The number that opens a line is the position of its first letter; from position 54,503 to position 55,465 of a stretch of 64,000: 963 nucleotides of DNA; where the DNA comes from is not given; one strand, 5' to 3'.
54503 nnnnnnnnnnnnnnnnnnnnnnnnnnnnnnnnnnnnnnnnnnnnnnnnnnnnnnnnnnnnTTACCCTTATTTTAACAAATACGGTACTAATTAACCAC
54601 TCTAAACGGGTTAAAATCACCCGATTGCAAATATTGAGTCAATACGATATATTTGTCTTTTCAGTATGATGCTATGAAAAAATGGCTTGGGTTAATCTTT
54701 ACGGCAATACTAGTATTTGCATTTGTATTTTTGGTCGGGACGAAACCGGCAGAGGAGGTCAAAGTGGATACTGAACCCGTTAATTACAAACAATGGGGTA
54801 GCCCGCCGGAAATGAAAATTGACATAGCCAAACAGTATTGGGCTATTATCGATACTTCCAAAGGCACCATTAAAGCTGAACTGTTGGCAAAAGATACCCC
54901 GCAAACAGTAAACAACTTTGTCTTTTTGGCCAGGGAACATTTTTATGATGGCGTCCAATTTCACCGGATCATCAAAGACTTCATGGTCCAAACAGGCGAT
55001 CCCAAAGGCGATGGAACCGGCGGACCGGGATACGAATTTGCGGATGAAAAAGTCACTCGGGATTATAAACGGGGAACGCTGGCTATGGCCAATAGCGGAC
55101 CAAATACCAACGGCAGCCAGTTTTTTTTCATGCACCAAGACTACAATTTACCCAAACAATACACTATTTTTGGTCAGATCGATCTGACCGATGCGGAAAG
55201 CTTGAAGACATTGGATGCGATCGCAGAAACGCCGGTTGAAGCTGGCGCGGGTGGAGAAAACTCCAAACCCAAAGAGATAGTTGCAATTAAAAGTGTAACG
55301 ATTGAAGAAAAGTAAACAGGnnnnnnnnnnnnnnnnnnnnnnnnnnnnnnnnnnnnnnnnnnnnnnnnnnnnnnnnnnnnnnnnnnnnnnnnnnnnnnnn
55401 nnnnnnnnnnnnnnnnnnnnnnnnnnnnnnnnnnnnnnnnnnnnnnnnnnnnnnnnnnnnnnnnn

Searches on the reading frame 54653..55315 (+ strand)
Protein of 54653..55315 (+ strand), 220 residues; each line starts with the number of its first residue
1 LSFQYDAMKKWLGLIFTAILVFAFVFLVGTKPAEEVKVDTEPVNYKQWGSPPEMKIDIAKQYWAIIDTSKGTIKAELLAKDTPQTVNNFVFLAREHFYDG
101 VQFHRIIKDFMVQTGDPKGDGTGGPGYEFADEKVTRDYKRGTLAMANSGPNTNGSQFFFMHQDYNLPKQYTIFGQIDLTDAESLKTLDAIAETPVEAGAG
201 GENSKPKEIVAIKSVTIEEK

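Call 70: search_protein_families(library=pfam, proteins=[window:54653-55315:+], max_evalue=0.01)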
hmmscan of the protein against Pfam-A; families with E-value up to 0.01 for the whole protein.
window:54653-55315:+ (220 aa): 1 family
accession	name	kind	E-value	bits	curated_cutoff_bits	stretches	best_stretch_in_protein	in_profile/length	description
PF00160.26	Pro_isomerase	-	1.1e-37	130.2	21.7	1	66-216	4-158/159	Cyclophilin type peptidyl-prolyl cis-trans isomerase/CLD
